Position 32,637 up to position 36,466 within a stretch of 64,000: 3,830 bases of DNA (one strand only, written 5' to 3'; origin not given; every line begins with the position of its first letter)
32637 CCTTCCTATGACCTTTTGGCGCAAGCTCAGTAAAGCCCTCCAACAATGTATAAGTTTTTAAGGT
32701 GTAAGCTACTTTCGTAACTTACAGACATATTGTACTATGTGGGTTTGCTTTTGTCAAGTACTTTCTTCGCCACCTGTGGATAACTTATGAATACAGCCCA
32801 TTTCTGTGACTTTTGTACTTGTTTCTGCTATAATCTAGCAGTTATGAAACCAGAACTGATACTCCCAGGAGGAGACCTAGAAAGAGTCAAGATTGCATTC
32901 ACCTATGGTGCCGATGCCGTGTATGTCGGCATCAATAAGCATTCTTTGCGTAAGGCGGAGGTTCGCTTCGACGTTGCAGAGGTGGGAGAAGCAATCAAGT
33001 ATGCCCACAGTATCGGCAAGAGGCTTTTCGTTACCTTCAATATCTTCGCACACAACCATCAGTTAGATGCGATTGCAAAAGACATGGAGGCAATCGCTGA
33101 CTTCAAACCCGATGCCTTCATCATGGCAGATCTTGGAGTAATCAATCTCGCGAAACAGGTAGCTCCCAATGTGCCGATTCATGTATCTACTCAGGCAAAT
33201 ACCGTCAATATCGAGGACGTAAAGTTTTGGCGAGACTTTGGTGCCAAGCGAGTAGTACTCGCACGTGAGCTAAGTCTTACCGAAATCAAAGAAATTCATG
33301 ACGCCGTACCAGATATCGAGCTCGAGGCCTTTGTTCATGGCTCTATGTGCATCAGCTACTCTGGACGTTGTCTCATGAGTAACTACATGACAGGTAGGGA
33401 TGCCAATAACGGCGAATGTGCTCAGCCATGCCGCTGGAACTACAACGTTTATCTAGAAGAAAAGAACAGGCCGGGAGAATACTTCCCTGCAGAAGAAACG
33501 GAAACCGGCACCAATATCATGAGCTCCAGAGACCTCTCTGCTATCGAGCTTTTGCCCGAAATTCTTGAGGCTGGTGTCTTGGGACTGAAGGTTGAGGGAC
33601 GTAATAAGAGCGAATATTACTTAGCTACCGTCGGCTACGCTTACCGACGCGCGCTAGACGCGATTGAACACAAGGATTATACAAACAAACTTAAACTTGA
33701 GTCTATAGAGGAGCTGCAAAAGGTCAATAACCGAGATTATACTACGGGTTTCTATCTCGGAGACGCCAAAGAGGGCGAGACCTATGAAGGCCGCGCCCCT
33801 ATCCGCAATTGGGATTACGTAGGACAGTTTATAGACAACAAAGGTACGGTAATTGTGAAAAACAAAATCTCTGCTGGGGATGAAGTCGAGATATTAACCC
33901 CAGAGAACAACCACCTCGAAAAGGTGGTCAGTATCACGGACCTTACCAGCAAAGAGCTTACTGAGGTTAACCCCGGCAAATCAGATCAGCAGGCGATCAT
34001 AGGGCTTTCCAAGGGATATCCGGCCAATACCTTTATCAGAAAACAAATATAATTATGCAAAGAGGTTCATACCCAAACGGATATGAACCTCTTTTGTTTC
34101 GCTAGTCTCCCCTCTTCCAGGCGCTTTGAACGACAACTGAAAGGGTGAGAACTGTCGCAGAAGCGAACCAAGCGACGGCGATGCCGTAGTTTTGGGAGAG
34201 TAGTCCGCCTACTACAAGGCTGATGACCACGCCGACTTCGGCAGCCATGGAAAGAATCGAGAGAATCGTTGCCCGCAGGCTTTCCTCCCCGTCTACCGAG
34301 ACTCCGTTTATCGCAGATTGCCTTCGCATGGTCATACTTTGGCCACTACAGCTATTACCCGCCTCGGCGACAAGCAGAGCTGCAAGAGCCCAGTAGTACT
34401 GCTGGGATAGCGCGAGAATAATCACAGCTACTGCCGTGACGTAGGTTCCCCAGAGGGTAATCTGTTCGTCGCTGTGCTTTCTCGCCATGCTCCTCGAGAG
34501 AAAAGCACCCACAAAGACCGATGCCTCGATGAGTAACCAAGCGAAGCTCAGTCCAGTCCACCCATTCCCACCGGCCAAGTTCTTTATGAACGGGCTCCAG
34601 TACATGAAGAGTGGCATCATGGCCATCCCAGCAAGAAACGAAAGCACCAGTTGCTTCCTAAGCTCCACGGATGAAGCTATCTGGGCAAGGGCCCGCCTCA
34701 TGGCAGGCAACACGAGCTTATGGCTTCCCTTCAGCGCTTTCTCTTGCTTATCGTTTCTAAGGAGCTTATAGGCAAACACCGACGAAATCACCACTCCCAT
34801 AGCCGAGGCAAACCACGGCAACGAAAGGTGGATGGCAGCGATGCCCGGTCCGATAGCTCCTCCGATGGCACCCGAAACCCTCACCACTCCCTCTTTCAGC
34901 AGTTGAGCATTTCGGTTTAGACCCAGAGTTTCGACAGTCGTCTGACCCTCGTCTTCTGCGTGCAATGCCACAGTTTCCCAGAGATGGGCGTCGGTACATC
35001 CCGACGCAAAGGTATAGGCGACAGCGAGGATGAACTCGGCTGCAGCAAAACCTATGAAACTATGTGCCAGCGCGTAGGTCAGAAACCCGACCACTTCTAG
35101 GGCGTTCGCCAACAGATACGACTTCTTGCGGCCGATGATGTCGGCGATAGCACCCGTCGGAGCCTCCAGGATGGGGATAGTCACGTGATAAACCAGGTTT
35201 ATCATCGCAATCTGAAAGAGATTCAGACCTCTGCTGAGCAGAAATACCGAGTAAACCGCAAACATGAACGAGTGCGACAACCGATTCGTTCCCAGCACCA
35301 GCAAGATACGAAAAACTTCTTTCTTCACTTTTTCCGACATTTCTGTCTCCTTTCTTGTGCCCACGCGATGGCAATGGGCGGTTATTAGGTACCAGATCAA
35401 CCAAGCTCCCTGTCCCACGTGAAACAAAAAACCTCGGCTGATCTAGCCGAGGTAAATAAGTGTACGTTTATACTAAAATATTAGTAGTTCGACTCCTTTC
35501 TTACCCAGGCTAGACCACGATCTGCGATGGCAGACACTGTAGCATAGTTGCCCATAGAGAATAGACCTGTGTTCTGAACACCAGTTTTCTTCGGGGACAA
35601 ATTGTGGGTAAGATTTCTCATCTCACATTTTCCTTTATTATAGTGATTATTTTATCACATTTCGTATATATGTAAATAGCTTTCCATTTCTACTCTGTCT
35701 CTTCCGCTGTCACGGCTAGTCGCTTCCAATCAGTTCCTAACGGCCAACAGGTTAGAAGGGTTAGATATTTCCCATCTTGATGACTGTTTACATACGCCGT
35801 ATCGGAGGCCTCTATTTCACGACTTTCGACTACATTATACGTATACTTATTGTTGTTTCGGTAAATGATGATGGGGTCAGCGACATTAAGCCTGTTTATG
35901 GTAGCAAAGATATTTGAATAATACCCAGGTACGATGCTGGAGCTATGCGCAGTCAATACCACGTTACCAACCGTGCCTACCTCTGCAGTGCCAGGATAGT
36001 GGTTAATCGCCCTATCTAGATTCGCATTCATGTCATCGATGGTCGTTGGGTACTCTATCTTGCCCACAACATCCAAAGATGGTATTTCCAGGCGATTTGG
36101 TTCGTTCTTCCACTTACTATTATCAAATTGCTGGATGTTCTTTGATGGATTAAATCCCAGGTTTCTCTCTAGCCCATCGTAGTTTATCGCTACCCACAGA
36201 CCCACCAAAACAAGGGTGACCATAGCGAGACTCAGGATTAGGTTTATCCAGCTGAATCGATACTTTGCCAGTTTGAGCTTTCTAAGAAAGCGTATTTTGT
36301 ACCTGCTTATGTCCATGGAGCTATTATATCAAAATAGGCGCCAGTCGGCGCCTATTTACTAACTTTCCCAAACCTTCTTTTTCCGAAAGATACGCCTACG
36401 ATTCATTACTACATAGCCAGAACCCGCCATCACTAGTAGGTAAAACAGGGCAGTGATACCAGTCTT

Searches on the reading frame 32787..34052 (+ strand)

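Call 15: search_protein_families(library=pfam, proteins=[window:32787-34052:+])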
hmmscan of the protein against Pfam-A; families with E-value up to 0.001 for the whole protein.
window:32787-34052:+ (421 aa): 2 families
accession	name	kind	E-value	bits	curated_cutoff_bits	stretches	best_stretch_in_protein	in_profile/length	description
PF01136.24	Peptidase_U32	-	2.2e-90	302.4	22.4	1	94-327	2-231/233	Peptidase family U32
PF16325.11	Peptidase_U32_C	-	4.1e-08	33.7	28.2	1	340-417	1-82/83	Peptidase family U32 C-terminal domain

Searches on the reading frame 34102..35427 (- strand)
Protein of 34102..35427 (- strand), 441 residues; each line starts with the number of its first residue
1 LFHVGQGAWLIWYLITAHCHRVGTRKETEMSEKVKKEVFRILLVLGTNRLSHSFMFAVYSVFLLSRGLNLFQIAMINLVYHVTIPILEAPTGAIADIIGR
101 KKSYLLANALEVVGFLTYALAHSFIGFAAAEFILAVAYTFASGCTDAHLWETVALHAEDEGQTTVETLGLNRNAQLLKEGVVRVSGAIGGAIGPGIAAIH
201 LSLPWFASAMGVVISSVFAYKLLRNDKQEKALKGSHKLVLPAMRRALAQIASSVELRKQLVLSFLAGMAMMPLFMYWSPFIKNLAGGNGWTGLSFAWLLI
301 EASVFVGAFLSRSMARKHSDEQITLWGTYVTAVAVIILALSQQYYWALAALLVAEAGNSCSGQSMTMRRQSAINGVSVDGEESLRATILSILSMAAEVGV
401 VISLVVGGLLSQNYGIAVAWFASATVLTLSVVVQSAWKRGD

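Call 15: search_protein_families(library=pfam, proteins=[window:34102-35427:-])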
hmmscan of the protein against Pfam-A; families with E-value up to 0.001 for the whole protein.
window:34102-35427:- (441 aa): 1 family
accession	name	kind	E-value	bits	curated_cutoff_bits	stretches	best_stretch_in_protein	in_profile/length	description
PF07690.21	MFS_1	-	8.4e-16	58.3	33.4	1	43-363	3-313/347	Major Facilitator Superfamily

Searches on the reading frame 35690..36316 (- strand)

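Call 43: search_protein_families(library=pfam, proteins=[window:35690-36316:-], max_evalue=0.0001)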
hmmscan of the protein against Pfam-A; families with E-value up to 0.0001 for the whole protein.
window:35690-36316:- (208 aa): 1 family
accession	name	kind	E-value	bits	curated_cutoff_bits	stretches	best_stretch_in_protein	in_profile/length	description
PF04203.18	Sortase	-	1.7e-19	70.3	26.6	1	76-206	1-124/125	Sortase domain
